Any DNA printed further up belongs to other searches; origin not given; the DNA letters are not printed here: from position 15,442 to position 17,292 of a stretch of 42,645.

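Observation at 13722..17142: Uncharacterised four-gene His-rich / cupredoxin-like / poly-Cys membrane module (candidate metal-handling system)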

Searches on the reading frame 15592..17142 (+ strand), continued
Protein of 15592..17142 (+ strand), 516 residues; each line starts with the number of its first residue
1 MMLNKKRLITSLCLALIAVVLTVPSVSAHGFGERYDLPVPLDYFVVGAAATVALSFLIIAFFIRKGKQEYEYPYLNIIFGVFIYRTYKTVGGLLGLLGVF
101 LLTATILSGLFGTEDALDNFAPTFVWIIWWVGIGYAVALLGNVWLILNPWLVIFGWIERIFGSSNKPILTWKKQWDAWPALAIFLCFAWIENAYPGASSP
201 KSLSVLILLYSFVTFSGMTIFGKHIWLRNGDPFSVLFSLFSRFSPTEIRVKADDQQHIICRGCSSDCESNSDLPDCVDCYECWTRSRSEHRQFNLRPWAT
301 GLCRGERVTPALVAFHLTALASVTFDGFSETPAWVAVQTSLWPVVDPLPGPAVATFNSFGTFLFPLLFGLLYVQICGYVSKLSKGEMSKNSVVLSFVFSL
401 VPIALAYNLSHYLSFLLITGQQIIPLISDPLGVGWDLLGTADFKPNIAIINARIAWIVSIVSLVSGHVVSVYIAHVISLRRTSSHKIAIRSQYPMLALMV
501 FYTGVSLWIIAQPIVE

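Call 47: get_annotated_region(hit=H16, flank=6000)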
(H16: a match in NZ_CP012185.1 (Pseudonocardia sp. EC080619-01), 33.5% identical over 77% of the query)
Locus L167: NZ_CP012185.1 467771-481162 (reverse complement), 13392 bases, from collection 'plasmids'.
description: Pseudonocardia sp. EC080619-01 plasmid pBCI1-2, complete sequence
organism: Pseudonocardia sp. EC080619-01 (NCBI taxid 1096856)
taxonomy: Bacteria; Actinomycetota; Actinomycetes; Pseudonocardiales; Pseudonocardiaceae; Pseudonocardia; Pseudonocardia sp. EC080619-01
host: -; source: Apterostigma dentigerum; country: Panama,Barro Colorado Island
typing (MOB-suite, as given by PLSDB): mobilizable; relaxase MOBF
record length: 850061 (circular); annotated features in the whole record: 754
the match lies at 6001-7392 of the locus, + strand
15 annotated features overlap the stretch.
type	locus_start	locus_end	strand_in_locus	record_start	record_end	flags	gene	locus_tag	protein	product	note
CDS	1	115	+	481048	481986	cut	-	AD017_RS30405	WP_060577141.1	VOC family protein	-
CDS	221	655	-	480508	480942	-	-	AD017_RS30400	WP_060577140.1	helix-turn-helix domain-containing protein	-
CDS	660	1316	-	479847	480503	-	-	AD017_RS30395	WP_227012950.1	nucleotidyl transferase AbiEii/AbiGii toxin family protein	-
CDS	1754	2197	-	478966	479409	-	-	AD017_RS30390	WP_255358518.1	acylphosphatase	-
CDS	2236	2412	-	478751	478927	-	-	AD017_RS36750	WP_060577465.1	HypC/HybG/HupF family hydrogenase formation chaperone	-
CDS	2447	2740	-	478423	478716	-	-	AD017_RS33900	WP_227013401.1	PadR family transcriptional regulator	-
CDS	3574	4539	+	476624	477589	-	-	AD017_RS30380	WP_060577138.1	hypothetical protein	-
CDS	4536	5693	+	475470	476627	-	-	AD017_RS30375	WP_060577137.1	hypothetical protein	-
CDS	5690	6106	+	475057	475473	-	-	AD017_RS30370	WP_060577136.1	hypothetical protein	-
CDS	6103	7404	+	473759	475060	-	-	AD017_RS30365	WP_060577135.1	hypothetical protein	-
CDS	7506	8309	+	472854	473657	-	-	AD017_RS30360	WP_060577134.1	histidine kinase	GO:0000160 - phosphorelay signal transduction system [Evidence IEA]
CDS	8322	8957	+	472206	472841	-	-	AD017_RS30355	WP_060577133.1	response regulator transcription factor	GO:0000160 - phosphorelay signal transduction system [Evidence IEA]; GO:0006355 - regulation of DNA-templated ...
CDS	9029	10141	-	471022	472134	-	-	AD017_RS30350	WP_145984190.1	hypothetical protein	-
CDS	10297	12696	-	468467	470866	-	-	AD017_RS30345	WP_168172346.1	galactose oxidase early set domain-containing protein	-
CDS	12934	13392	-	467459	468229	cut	-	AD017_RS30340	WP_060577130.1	phosphotransferase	-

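Call 57: get_annotated_region(hit=H21, flank=6000)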
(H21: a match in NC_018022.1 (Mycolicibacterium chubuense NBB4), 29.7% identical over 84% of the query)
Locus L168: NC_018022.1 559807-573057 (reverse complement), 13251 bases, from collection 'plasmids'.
description: Mycolicibacterium chubuense NBB4 plasmid pMYCCH.01, complete sequence
organism: Mycolicibacterium chubuense NBB4 (NCBI taxid 710421)
taxonomy: Bacteria; Actinomycetota; Actinomycetes; Mycobacteriales; Mycobacteriaceae; Mycolicibacterium; Mycolicibacterium chubuense; Mycolicibacterium chubuense NBB4
host: -; source: -; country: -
typing (MOB-suite, as given by PLSDB): mobilizable; relaxase MOBF,MOBF
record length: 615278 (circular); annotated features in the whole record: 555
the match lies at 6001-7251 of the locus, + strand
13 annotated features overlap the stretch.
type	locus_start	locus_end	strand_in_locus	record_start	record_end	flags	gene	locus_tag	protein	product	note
CDS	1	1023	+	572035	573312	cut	-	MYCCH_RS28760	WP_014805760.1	methane monooxygenase/ammonia monooxygenase subunit B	-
CDS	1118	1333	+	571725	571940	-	-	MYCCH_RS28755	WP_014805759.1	hypothetical protein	-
CDS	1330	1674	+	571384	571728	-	-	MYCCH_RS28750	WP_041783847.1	hypothetical protein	-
CDS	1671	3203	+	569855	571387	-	-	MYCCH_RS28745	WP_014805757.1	AMP-binding protein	-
CDS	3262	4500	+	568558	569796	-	-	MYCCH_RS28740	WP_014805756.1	GAF domain-containing protein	-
CDS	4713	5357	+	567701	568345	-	sigC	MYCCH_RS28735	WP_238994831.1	RNA polymerase sigma factor SigC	-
CDS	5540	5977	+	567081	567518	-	-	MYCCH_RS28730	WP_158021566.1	hypothetical protein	-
CDS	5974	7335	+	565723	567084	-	-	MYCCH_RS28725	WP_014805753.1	hypothetical protein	-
CDS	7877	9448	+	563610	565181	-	-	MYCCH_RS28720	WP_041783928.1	methane monooxygenase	-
CDS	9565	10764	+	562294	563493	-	-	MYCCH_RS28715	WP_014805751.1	toluene hydroxylase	-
CDS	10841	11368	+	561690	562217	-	-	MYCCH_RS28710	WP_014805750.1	MmoB/DmpM family protein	GO:0006725 - cellular aromatic compound metabolic process [Evidence IEA]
CDS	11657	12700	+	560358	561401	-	-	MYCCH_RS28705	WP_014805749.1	2Fe-2S iron-sulfur cluster binding domain-containing protein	-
CDS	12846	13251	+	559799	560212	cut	-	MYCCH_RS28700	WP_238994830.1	methane monooxygenase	-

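Call 58: get_annotated_region(hit=H11, flank=6000)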
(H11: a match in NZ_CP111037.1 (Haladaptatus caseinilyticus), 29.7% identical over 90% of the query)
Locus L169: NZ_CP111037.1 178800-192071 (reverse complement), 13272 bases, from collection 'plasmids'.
description: Haladaptatus caseinilyticus strain ZJ1 plasmid unnamed1, complete sequence
organism: Haladaptatus caseinilyticus (NCBI taxid 2993314)
taxonomy: Archaea; Euryarchaeota; Halobacteria; Halobacteriales; Haladaptataceae; Haladaptatus; Haladaptatus caseinilyticus
host: -; source: cell culture,sediment; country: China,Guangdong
typing (MOB-suite, as given by PLSDB): non-mobilizable
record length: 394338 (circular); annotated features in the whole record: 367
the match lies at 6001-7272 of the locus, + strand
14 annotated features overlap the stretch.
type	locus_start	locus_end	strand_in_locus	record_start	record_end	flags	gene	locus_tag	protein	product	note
CDS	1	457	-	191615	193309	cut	-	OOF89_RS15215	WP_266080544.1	DUF87 domain-containing protein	-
CDS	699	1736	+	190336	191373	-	-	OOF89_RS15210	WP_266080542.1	FAD-dependent oxidoreductase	-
CDS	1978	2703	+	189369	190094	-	-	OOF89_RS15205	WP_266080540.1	helix-turn-helix domain-containing protein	-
CDS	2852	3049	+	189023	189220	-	-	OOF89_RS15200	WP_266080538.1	hypothetical protein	-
CDS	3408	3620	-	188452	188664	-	-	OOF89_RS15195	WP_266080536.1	hypothetical protein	-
CDS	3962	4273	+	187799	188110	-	-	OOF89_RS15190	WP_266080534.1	HalOD1 output domain-containing protein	-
CDS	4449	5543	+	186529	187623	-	-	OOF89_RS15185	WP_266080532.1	tyrosine-type recombinase/integrase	GO:0015074 - DNA integration [Evidence IEA]; GO:0006310 - DNA recombination [Evidence IEA]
CDS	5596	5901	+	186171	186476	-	-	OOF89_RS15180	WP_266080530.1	hypothetical protein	-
CDS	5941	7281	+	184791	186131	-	-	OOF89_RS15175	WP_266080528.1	hypothetical protein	-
CDS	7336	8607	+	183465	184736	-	-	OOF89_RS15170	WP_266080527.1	Dyp-type peroxidase domain-containing protein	-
CDS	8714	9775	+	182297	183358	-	-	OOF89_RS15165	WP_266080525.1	iron transporter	-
CDS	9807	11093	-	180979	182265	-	-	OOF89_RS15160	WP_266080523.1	hypothetical protein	-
CDS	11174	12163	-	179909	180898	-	-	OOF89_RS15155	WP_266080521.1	transcription initiation factor IIB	GO:0006352 - DNA-templated transcription initiation [Evidence IEA]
CDS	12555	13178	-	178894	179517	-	-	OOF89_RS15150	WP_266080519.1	phosphoribosyltransferase family protein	GO:0009116 - nucleoside metabolic process [Evidence IEA]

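Call 59: get_annotated_region(hit=H25, flank=6000)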
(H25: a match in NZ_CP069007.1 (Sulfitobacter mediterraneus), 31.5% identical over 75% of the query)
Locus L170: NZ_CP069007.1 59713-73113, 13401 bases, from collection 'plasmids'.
description: Sulfitobacter mediterraneus strain SC1-11 plasmid P3, complete sequence
organism: Sulfitobacter mediterraneus (NCBI taxid 83219)
taxonomy: Bacteria; Pseudomonadota; Alphaproteobacteria; Rhodobacterales; Roseobacteraceae; Sulfitobacter; Sulfitobacter mediterraneus
host: -; source: Skeletonema costatum,The surface seawater at the Pearl River Estuary; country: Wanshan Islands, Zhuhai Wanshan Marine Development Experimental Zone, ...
typing (MOB-suite, as given by PLSDB): non-mobilizable
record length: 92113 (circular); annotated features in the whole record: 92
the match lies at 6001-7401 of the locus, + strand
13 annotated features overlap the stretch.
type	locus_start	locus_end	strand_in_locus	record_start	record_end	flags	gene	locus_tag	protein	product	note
CDS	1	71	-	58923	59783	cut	-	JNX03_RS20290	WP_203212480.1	UPF0280 family protein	-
CDS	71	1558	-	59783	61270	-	-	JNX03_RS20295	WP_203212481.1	6-hydroxynicotinate reductase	-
CDS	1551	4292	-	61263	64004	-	-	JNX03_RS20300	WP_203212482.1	molybdopterin-dependent oxidoreductase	-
CDS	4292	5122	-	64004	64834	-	-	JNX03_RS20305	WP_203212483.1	FAD binding domain-containing protein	-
CDS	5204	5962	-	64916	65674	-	-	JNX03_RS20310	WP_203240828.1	copper chaperone PCu(A)C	-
CDS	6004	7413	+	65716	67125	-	-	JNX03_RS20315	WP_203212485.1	hypothetical protein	-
CDS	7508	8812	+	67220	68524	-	-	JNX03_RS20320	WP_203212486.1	ABC transporter substrate-binding protein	-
CDS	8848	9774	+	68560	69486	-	-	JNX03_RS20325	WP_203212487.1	branched-chain amino acid ABC transporter permease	GO:0015803 - branched-chain amino acid transport [Evidence IEA]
CDS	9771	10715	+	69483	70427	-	-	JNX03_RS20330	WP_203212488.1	branched-chain amino acid ABC transporter permease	GO:0015803 - branched-chain amino acid transport [Evidence IEA]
CDS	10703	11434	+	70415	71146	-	-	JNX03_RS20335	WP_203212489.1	ABC transporter ATP-binding protein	-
CDS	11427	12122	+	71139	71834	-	-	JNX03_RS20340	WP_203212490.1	ABC transporter ATP-binding protein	-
CDS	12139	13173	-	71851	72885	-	-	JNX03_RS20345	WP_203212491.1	GlxA family transcriptional regulator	-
CDS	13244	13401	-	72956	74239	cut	-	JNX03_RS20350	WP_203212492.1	MFS transporter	GO:0055085 - transmembrane transport [Evidence IEA]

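Call 60: get_annotated_region(hit=H6, flank=6000)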
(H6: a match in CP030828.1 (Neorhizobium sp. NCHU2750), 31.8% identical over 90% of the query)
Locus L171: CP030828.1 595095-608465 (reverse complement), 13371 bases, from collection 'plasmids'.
description: Neorhizobium sp. NCHU2750 plasmid pNCHU2750a, complete sequence
organism: Neorhizobium sp. NCHU2750 (NCBI taxid 1825976)
taxonomy: Bacteria; Pseudomonadota; Alphaproteobacteria; Hyphomicrobiales; Rhizobiaceae; Neorhizobium; Neorhizobium sp. NCHU2750
host: -; source: Rosa; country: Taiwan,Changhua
typing (MOB-suite, as given by PLSDB): non-mobilizable
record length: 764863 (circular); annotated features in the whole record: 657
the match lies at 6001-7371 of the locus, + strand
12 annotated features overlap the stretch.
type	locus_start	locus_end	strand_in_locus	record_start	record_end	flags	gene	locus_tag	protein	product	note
CDS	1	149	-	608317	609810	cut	hnr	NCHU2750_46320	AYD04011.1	6-hydroxynicotinate reductase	-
CDS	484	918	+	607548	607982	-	-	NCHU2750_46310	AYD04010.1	MarR family transcriptional regulator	-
CDS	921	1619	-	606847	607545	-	livF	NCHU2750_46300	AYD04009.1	branched-chain amino acid ABC transporter ATP-binding protein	-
CDS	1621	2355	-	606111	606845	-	livG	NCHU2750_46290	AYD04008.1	branched-chain amino acid ABC transporter ATP-binding protein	-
CDS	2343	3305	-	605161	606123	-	livM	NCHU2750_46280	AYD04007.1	branched-chain amino acid ABC transporter permease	-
CDS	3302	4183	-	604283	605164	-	livH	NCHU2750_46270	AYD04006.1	branched-chain amino acid ABC transporter permease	-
CDS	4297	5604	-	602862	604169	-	livK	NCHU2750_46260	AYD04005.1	branched-chain amino acid ABC transporter substrate-binding protein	-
CDS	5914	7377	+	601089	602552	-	-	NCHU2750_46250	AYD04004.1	hypothetical protein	-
CDS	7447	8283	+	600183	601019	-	fpr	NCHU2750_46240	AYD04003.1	ferredoxin NADP reductase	-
CDS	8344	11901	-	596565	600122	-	nicB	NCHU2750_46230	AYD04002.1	nicotinate dehydrogenase subunit B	-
CDS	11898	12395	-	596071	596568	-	nicA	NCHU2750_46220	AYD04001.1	nicotinate dehydrogenase subunit A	-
CDS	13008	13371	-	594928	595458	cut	rutF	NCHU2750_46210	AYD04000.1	flavin reductase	-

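Call 64: search_protein_families(library=pfam, proteins=[L169:8714-9772:+, L169:7336-8604:+, L169:5596-5898:+, L169:9807-11090:-, L166:2558-3805:+, L166:10717-11784:+, L162:6242-6862:+, L164:4332-5390:+, L167:3574-4536:+, L167:4536-5690:+], max_evalue=0.01)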
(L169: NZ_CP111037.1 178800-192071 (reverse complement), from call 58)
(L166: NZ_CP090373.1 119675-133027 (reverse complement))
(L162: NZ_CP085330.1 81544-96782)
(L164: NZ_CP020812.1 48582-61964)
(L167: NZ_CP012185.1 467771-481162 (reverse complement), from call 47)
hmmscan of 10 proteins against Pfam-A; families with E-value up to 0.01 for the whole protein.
L169:8714-9772:+ (353 aa): 2 families
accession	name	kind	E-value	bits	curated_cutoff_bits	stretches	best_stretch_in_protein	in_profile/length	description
PF24041.1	DUF7350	-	3.9e-51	172.8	27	1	231-351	2-124/125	Domain of unknown function (DUF7350)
PF10634.15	Iron_transport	-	6.1e-08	33.4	21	1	120-163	73-115/150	Fe2+ transport protein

L169:7336-8604:+ (423 aa): 2 families
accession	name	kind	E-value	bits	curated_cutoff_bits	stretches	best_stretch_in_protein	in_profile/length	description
PF24152.1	DUF7405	-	6.3e-160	532.2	27.1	1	70-411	1-347/347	Family of unknown function (DUF7405)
PF20628.3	Dyp_perox_C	-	5.4e-07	30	20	1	229-410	6-162/166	Dyp-type peroxidase, C-terminal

L169:5596-5898:+ (101 aa): 1 family
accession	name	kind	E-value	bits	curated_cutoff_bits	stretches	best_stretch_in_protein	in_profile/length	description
PF24035.1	DUF7344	-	7.3e-09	36.3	27.8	1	16-83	1-75/76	Domain of unknown function (DUF7344)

L169:9807-11090:- (427 aa): 0 families

L166:2558-3805:+ (416 aa): 1 family
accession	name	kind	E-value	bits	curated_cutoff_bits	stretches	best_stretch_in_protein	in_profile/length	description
PF02535.28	Zip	-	9.6e-05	22.2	35.1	1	263-409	169-321/323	ZIP Zinc transporter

L166:10717-11784:+ (356 aa): 2 families
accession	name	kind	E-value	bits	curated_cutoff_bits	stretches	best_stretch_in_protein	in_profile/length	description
PF24041.1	DUF7350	-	1.2e-55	187.3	27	2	231-354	2-125/125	Domain of unknown function (DUF7350)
PF10634.15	Iron_transport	-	1.1e-08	35.8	21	1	116-169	68-121/150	Fe2+ transport protein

L162:6242-6862:+ (207 aa): 0 families

L164:4332-5390:+ (353 aa): 0 families

L167:3574-4536:+ (321 aa): 0 families

L167:4536-5690:+ (385 aa): 0 families

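Call 81: find_homologous_proteins(query=A2, max_evalue=1e-10)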
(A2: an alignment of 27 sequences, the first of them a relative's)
Query A2 (27 sequences) (487 aa, profile of the alignment): 2319 proteins with E <= 1e-10 among 8000 candidates; the best 120 are listed.
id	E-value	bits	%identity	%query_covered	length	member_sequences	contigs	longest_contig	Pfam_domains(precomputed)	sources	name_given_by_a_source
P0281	5.8e-179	614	48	96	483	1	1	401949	-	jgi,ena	-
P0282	2.5e-176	605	47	95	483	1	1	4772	-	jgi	-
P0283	3.0e-176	605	49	96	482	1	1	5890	-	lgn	-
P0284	3.7e-176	605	48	98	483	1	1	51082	-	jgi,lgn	jgi:hypothetical protein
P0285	1.4e-175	603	46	99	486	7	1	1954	-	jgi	-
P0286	2.5e-175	602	45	96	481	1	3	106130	-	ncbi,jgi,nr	ncbi:MAG: hypothetical protein HOM25_12620 [Rhodospirillaceae bacterium]|jgi:hypothetical protein|nr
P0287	4.2e-175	601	47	96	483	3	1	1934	-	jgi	-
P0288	4.9e-175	601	47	98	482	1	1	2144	-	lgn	-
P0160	7.9e-175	600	43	95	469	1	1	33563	-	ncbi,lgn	-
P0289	8.9e-175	600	48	96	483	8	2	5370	-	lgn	-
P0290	9.3e-175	600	45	94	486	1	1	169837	-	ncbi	-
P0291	1.1e-174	600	50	95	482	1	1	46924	-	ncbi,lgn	-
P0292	1.3e-174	600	45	99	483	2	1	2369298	-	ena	-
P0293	1.4e-174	599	48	97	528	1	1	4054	-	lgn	-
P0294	1.5e-174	599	47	95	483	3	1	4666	-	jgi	jgi:hypothetical protein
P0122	1.8e-173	596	46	98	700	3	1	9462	PF13431.13,PF13414.13,PF13371.13,PF00515.35,PF13432.13,PF13428.13,PF13181.13,PF07719.24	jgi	jgi:hypothetical protein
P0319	2.9e-173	595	49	96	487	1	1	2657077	-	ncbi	ncbi:hypothetical protein ACTL6U_09195 [Rhodovibrionaceae bacterium A322]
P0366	1.7e-171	589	46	95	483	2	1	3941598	-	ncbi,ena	-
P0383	3.8e-171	588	49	95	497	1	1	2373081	-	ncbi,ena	-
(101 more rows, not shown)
